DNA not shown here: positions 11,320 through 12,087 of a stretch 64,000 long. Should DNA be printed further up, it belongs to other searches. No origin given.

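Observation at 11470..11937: Low-GC secreted His-cluster gene embedded in, and translationally coupled to, the complex I operon between nuoE and nuoF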

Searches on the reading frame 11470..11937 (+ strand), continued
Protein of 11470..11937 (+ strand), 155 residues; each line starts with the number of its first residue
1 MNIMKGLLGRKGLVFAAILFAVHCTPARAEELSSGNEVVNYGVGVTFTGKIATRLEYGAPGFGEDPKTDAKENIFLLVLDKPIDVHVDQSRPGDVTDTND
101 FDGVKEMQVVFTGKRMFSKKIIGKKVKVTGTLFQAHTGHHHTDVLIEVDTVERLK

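Call 60: search_protein_representatives(alignment_id=A1)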
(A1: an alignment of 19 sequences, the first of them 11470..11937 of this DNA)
Query: 19 sequences, 146 profile positions. Proteins with E-value up to 0.001 (for the whole library): 3821; up to 1e-10: 2257; up to 1e-30: 231. The best 150 are listed.
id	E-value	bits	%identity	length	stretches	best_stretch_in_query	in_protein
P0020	2.1e-57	209.2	-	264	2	25-141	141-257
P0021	3.1e-53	195.6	-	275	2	6-143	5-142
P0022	3.9e-53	195.3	-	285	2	26-144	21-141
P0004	1.3e-52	193.6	-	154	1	4-145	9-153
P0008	6.0e-51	188.2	-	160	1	1-144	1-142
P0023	1.3e-50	187.1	-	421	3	18-144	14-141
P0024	3.9e-48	179.1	-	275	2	14-144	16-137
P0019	4.8e-46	172.3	-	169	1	4-145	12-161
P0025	7.1e-46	171.8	-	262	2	29-144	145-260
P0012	7.7e-45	168.4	-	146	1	4-143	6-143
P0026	4.5e-43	162.7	-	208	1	23-144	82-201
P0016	1.1e-42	161.4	-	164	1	4-143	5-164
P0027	7.1e-42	158.8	-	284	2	29-144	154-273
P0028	1.0e-41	158.2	-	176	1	22-144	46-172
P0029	1.1e-41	158.1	-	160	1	10-143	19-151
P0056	3.5e-38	146.8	-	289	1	23-144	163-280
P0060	1.0e-37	145.3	-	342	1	13-144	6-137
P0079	4.2e-36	140.1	-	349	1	22-144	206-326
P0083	8.8e-36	139.0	-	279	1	8-145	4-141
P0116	4.3e-34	133.5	-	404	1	29-142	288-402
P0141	3.9e-33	130.4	-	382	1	8-142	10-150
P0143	4.6e-33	130.2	-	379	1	31-143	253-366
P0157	9.6e-33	129.2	-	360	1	22-143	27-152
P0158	1.0e-32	129.1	-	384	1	18-142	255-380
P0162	1.2e-32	128.8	-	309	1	21-144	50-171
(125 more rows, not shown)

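Call 61: search_protein_families(library=pfam, proteins=[P0116, P0143, P0158, P0079, P0141, P0157, P0060, P0162, P0056, P0083], max_evalue=0.01)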
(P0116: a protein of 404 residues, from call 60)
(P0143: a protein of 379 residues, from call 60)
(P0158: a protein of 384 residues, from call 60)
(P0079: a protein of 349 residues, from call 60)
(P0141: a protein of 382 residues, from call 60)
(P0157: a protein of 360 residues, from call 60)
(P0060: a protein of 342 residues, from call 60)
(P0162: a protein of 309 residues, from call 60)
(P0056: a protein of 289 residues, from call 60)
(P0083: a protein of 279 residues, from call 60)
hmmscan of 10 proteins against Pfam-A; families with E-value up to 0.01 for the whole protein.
P0116 (404 aa): 1 family
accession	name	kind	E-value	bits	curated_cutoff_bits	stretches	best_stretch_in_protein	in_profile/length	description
PF14485.11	DUF4431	-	2.3e-13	50.2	24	1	355-402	1-47/48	Domain of unknown function (DUF4431)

P0143 (379 aa): 1 family
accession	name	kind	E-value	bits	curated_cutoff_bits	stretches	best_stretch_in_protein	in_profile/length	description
PF14485.11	DUF4431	-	5.7e-12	45.7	24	1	318-365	1-47/48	Domain of unknown function (DUF4431)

P0158 (384 aa): 2 families
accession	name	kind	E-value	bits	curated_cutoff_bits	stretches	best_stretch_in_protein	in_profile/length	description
PF14485.11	DUF4431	-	8.8e-15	54.7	24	1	334-380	1-47/48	Domain of unknown function (DUF4431)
PF13739.11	PdaC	-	0.00024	22.6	29.1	1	57-129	5-87/95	Deacetylase PdaC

P0079 (349 aa): 2 families
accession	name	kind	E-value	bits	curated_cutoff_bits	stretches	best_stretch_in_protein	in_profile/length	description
PF14485.11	DUF4431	-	1.2e-09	38.3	24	1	283-324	2-47/48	Domain of unknown function (DUF4431)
PF13517.12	FG-GAP_3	-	0.0045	18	26.9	0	104-122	43-61/61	FG-GAP-like repeat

P0141 (382 aa): 1 family
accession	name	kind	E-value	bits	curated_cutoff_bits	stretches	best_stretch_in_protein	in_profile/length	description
PF14485.11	DUF4431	-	6.5e-10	39.1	24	1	103-150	1-47/48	Domain of unknown function (DUF4431)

P0157 (360 aa): 1 family
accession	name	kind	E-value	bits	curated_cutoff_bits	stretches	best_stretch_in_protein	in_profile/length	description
PF14485.11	DUF4431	-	6.2e-09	36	24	1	122-151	18-47/48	Domain of unknown function (DUF4431)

P0060 (342 aa): 2 families
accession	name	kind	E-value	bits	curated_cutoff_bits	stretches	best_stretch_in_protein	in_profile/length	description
PF14485.11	DUF4431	-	4e-15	55.8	24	1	91-136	2-48/48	Domain of unknown function (DUF4431)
PF07007.17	LprI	-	2e-05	25.3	22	1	142-176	7-41/106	Lysozyme inhibitor LprI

P0162 (309 aa): 1 family
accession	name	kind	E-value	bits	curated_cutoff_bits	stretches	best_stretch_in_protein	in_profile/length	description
PF14485.11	DUF4431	-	3.9e-12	46.2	24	1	126-170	2-48/48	Domain of unknown function (DUF4431)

P0056 (289 aa): 1 family
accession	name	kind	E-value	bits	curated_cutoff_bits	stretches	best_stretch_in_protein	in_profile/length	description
PF14485.11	DUF4431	-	1.4e-12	47.6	24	1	246-279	15-48/48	Domain of unknown function (DUF4431)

P0083 (279 aa): 1 family
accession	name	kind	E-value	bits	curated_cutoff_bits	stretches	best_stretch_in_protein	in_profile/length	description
PF14485.11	DUF4431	-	1.5e-15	57.1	24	1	93-139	1-48/48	Domain of unknown function (DUF4431)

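Call 63: search_dna_similar(query=window:11470-11937:+, collection=plasmids, mode=protein, max_evalue=0.001, max_rows=15)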
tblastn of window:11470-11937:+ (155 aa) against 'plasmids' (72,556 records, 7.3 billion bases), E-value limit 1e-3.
No match.

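Call 64: search_dna_similar(query=window:11470-11937:+, collection=phages, mode=protein, max_evalue=0.001, max_rows=10)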
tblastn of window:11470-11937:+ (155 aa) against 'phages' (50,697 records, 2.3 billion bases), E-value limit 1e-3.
No match.

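Call 69: fold_search(model_id=the predicted structure, library=pdb)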
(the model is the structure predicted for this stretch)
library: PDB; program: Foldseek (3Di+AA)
matches with E <= 10: 684; with E <= 0.001: 0
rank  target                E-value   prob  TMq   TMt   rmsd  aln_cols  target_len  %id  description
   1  2ccz_A                2.5e-03  1.00  0.37  0.45   8.7       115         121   12  Crystal structure of E. coli primosomol protein PriB bound to ssDNA (released 2006-09-18)
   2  3kf8_A                4.9e-03  1.00  0.30  0.23  10.2       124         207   16  Crystal structure of C. tropicalis Stn1-ten1 complex (released 2009-12-22)
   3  1x3g_A                5.1e-03  1.00  0.33  0.43  11.8       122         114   19  Crystal structure of the single-stranded DNA-binding protein from Mycobacterium SMEGMATIS (released 2005-08-15)
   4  2ccz_B                5.1e-03  0.99  0.30  0.38   9.3       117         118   11  Crystal structure of E. coli primosomol protein PriB bound to ssDNA (released 2006-09-18)
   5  8fak_B                5.4e-03  1.00  0.38  0.58   8.7       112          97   11  DNA replication fork binding triggers structural changes in the PriA DNA helicase that regulate the PriA-PriB replicat (released 2023-05-10)
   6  7pt6_2                5.7e-03  0.99  0.35  0.10  18.7       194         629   12  Structure of MCM2-7 DH complexed with Cdc7-Dbf4 in the presence of ATPgS, state III (released 2022-06-08)
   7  7v3u_2                6.7e-03  0.99  0.35  0.10  20.1       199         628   12  Cryo-EM structure of MCM double hexamer with structured Mcm4-NSD (released 2022-04-13)
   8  6ptn_2                6.7e-03  0.99  0.36  0.10  20.0       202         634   13  Structure of Ctf4 trimer in complex with two CMG helicases (released 2019-11-20)
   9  1x3e_B                7.1e-03  1.00  0.34  0.43  11.3       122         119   18  Crystal structure of the single-stranded DNA-binding protein from Mycobacterium smegmatis (released 2005-08-15)
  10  1txy_A                8.4e-03  1.00  0.32  0.49   8.4       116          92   12  E. coli PriB (released 2004-11-16)
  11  6bhx_C                8.8e-03  0.99  0.31  0.43   9.0       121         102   12  B. subtilis SsbA with DNA (released 2018-12-19)
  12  7r4w                  9.3e-03  0.99  0.29  0.42   9.5       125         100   16  Single stranded DNA binding protein SSB M5 from Fervidobacterium gondwanense (released 2023-08-23)
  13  7qhs_2                9.3e-03  0.98  0.36  0.09  20.1       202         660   14  S. cerevisiae CMGE nucleating origin DNA melting (released 2022-06-15)
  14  3kf8_C                9.8e-03  0.99  0.30  0.25   8.2       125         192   15  Crystal structure of C. tropicalis Stn1-ten1 complex (released 2009-12-22)
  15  5xgt_B                1.0e-02  0.98  0.31  0.43   9.6       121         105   12  Crystal structure of the N-terminal domain of Staphylococcus aureus single-stranded DNA-binding protein SsbA at 1.82 a (released 2017-08-09)
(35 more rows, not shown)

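Call 74: search_protein_families(library=pfam, proteins=[L093:112-4965:+, L141:4195-4893:+, L150:4000-4887:+, L111:760-1143:+, L116:116-571:+, L148:1159-1662:+, L125:721-1602:+], max_evalue=0.1)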
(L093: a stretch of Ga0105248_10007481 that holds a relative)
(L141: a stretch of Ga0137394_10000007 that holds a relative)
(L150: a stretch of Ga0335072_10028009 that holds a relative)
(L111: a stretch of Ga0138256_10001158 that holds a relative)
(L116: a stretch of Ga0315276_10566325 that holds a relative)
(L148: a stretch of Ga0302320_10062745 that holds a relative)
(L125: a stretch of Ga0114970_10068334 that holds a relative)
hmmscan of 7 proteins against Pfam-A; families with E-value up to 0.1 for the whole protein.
L093:112-4965:+ (1618 aa): 2 families
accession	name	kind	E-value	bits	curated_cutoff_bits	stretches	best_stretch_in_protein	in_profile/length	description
PF05593.20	RHS_repeat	-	2.2e-14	53.8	22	2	944-973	5-34/38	RHS Repeat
PF10584.14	Proteasome_A_N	-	0.032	14.4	27.7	0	861-872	8-19/23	Proteasome subunit A N-terminal signature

L141:4195-4893:+ (233 aa): 0 families

L150:4000-4887:+ (296 aa): 0 families

L111:760-1143:+ (128 aa): 0 families

L116:116-571:+ (152 aa): 1 family
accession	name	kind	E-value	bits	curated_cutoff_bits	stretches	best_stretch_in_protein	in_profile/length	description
PF14513.12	DAG_kinase_N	-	0.02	15.6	23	1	80-132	30-79/151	Diacylglycerol kinase N-terminus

L148:1159-1662:+ (168 aa): 0 families

L125:721-1602:+ (294 aa): 0 families

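Call 77: find_homologous_proteins(query=L111:760-1143:+, max_evalue=0.001)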
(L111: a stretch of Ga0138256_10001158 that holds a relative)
Query L111:760-1143:+ (128 aa): 23 proteins with E <= 0.001 among 34 candidates.
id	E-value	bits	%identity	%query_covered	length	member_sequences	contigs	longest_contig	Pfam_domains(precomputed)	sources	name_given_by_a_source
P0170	1.4e-78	279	100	100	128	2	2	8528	-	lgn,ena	-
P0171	1.3e-37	147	61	96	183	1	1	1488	-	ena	-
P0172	6.2e-36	141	61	97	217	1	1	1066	-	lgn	-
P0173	2.4e-35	139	57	99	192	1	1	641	-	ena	-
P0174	5.4e-35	138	58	97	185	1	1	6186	-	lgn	-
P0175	9.0e-29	118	54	96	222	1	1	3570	-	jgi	jgi:hypothetical protein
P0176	2.8e-24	104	48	97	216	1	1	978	-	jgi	jgi:hypothetical protein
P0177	7.3e-24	102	47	95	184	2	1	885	-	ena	-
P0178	4.6e-23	100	48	97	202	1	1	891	-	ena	-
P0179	2.4e-22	97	46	94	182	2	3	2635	-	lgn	-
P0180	2.1e-21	94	46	94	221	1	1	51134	PF13031.13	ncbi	ncbi:MAG: DUF3892 domain-containing protein [Elusimicrobiota bacterium]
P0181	3.2e-21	94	45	92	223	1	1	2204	PF13031.13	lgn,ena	-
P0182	8.0e-21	92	46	92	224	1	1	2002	PF13031.13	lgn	-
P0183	8.4e-21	92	45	92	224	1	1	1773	PF13031.13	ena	-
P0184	2.6e-20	91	45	95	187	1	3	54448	-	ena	-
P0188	7.8e-15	73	38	90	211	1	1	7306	-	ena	-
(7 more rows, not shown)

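Call 80: search_solved_structures(query=A3, max_evalue=10, show_alignments=1)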
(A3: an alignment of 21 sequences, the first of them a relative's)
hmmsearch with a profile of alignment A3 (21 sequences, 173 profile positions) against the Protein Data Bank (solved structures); distinct sequences matched with E-value up to 10: 8.
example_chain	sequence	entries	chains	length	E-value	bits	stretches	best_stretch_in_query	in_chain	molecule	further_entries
9vvp_L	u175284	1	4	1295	9.2e-20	74.1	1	51-159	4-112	Gp29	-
7q47_A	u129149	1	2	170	1.2e-11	47.7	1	53-159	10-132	Endolysin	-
2i9i_A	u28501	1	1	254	0.63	12.8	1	117-163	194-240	Hypothetical protein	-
4ex5_A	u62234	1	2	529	1.6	11.5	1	96-117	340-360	Lysine--tRNA ligase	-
1mu5_A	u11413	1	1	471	1.7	11.4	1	126-162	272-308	Type II DNA topoisomerase VI Subunit B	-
1z59_A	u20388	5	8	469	1.7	11.4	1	126-162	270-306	Type II DNA topoisomerase VI subunit B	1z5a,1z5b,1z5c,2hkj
1mx0_A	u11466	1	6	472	1.7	11.4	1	126-162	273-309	Type II DNA topoisomerase VI subunit B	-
4eib_A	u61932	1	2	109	4.1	10.2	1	34-72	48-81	Glucoamylase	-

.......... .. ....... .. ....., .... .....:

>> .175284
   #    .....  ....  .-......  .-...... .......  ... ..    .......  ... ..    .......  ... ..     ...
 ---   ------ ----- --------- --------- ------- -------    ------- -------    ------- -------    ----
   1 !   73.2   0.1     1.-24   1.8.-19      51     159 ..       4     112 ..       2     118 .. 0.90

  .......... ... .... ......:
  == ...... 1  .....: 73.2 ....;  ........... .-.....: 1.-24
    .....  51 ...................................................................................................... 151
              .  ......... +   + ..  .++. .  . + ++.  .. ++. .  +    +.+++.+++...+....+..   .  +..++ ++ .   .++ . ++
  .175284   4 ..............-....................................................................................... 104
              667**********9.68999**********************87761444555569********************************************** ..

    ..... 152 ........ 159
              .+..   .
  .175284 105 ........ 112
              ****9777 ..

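Call 81: search_protein_families(library=phrogs, proteins=[P0170, P0175, P0180, window:11470-11937:+], max_evalue=0.01)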
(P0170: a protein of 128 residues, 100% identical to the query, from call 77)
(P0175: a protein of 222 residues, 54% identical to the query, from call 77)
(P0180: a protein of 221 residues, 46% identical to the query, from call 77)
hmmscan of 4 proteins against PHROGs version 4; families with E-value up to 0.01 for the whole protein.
P0170 (128 aa): 5 families
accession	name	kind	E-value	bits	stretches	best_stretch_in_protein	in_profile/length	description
phrog_873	-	head and packaging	2.8e-17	63.4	1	4-117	351-471/1277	endolysin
phrog_2276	-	tail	1.4e-13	51.4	1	6-116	488-597/673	tail length tape measure protein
phrog_7694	-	unknown function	1.1e-06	28.8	1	7-115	503-615/675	-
phrog_992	-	head and packaging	0.00033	20.4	1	11-112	167-270/764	head protein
phrog_7182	-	other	0.0033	16.6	1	55-119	718-783/1228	tail injection transglycosylase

P0175 (222 aa): 4 families
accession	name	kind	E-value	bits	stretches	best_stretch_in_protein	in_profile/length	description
phrog_873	-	head and packaging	1e-19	71.4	1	98-210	354-472/1277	endolysin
phrog_2276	-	tail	2.6e-18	67.1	1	91-208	481-597/673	tail length tape measure protein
phrog_7694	-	unknown function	1.5e-08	34.9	1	98-207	503-615/675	-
phrog_992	-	head and packaging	4.4e-06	26.6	1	97-212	165-278/764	head protein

P0180 (221 aa): 4 families
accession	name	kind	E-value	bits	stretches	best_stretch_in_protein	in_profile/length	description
phrog_873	-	head and packaging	1.1e-14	54.8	1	16-140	342-471/1277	endolysin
phrog_2276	-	tail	2.1e-12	47.6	1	18-131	479-588/673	tail length tape measure protein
phrog_7694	-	unknown function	5.3e-09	36.4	1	27-136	502-610/675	-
phrog_7182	-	other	0.00092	18.5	1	29-139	658-780/1228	tail injection transglycosylase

window:11470-11937:+ (155 aa): 0 families

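Call 83: predict_structure(alignment_id=A3)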
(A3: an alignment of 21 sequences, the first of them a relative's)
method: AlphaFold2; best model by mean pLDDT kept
length: 128 residues; sequences in the alignment: 21
mean_pLDDT: 92.6   pTM: 0.83
mean pLDDT of the five models: 92.6, 90.6, 89.7, 87.7, 72.1
residues with pLDDT >= 90: 105; 70-90: 23; 50-70: 0; < 50: 0
segments of 3 or more residues with pLDDT < 50: none
pLDDT, mean of each block of 10 residues (from residue 1): 90 92 85 93 94 95 96 86 97 98 96 93 86
secondary structure, 60 per line:
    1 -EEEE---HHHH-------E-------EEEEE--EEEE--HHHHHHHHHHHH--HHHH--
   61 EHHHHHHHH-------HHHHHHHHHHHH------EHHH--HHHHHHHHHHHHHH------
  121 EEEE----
elements in order: E2-5 H9-12 E28-32 E35-38 H41-52 H55-58 H62-69 H77-88 H101-114 E121-124

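Call 97: find_encoding_contigs(protein=P0184, flank=3000, max_places=2)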
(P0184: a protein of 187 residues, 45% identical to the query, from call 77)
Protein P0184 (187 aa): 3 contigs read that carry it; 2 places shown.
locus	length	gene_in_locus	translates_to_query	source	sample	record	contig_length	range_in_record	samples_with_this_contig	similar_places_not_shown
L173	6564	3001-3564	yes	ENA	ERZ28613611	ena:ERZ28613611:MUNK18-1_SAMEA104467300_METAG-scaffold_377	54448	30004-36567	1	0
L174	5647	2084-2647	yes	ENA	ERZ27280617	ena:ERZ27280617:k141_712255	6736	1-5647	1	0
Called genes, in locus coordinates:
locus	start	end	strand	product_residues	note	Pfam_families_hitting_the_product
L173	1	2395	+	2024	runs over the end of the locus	PF20148:DUF6531, PF05593:RHS_repeat (weak), PF25023:TEN_YD-shell, PF16754:Pesticin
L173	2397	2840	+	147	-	-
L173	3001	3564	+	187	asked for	-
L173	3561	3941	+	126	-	-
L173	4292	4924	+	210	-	-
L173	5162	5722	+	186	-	-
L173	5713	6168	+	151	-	-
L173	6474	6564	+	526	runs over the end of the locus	PF25023:TEN_YD-shell (weak), PF14891:Peptidase_M91 (faint)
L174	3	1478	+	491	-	?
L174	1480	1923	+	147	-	-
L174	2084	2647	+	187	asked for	-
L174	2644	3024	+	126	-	-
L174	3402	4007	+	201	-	-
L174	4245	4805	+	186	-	-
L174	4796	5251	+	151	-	-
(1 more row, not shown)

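Call 98: find_encoding_contigs(protein=P0180, flank=3000, max_places=2)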
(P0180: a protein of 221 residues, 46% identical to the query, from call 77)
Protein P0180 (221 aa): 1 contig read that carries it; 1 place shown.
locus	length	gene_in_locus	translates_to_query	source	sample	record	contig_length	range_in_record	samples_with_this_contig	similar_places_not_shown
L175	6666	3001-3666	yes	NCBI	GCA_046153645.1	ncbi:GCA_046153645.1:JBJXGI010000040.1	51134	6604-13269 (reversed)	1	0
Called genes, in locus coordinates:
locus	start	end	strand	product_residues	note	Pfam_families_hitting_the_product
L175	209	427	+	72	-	-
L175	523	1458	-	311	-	PF02156:Glyco_hydro_26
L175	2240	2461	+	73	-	PF00872:Transposase_mut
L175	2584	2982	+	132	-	PF14485:DUF4431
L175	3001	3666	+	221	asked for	PF13031:DUF3892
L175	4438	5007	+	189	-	-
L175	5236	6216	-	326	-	PF00762:Ferrochelatase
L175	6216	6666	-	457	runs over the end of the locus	PF04055:Radical_SAM, PF06969:HemN_C (weak)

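Call 99: find_encoding_contigs(protein=P0174, flank=3000, max_places=2)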
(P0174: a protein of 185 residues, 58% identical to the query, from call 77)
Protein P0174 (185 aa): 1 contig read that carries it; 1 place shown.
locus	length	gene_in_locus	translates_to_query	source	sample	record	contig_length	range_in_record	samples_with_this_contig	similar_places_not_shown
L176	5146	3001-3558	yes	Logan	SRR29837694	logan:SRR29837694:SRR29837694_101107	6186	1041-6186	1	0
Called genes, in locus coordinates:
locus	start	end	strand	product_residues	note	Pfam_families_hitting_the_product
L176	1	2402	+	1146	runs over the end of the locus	?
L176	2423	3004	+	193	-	-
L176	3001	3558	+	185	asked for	-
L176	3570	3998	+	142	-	PF14485:DUF4431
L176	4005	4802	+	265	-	-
